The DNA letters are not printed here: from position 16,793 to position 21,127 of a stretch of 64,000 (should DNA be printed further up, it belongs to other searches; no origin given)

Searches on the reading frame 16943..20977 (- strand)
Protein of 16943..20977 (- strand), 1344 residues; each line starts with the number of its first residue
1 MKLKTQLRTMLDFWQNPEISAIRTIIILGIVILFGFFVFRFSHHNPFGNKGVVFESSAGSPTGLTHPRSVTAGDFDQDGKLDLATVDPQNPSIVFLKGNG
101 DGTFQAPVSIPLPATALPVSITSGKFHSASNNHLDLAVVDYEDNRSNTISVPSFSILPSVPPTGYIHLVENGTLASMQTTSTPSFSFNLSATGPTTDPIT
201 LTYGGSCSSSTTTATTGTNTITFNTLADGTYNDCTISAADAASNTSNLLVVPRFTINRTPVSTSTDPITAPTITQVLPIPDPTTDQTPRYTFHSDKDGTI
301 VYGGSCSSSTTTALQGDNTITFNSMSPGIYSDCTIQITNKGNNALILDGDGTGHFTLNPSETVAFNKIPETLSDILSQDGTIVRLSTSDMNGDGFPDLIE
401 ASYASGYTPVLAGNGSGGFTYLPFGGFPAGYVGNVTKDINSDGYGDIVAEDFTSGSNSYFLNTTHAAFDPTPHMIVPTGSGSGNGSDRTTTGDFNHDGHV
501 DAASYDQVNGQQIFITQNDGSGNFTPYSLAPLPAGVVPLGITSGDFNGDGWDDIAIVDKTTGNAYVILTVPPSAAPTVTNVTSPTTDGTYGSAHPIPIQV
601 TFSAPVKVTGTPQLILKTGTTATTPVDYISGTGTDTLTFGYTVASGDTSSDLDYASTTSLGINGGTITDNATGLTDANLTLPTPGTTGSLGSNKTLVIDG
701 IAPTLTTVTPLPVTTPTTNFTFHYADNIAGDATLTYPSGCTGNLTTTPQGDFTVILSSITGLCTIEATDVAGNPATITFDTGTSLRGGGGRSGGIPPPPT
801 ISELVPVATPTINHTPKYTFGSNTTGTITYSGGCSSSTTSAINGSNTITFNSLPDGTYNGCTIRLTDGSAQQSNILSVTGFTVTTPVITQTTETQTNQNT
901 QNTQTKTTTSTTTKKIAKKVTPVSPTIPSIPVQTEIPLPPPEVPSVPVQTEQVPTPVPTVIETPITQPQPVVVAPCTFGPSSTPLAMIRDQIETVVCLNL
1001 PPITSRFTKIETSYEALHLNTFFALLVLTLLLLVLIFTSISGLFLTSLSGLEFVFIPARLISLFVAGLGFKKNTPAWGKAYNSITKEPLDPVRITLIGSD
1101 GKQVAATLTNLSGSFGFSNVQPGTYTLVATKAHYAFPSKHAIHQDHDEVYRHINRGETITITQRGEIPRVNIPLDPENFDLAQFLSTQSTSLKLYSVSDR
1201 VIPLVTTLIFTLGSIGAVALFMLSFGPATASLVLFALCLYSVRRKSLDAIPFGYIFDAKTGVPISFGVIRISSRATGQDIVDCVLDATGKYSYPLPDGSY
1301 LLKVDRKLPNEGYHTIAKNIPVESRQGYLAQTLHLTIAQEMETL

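Call 32: search_protein_families(library=pfam, proteins=[window:16943-20977:-], max_evalue=0.001)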
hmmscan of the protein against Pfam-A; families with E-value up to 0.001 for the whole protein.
window:16943-20977:- (1344 aa): 7 families
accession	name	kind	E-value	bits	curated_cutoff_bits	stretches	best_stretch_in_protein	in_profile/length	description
PF13517.12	FG-GAP_3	-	9.5e-23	81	26.9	4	493-555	1-60/61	FG-GAP-like repeat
PF01839.29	FG-GAP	-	2.4e-13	50.1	22.1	1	67-91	2-26/37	FG-GAP repeat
PF13620.12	CarboxypepD_reg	-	1e-09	39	32.3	1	1082-1135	8-60/82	Carboxypeptidase regulatory-like domain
PF17802.7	SpaA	-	8.2e-05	23.1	23.1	1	1083-1136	10-65/91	Prealbumin-like fold domain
PF17210.9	SdrD_B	-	9.5e-05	23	29.7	1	1087-1140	22-76/112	SdrD B-like domain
PF09430.16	EMC7_beta-sandw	-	0.00032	21.3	26.6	0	1092-1138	10-54/122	ER membrane protein complex subunit 7, beta-sandwich domain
PF13715.12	CarbopepD_reg_2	-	0.00042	20.7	32.2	0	1078-1134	3-55/88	CarboxypepD_reg-like domain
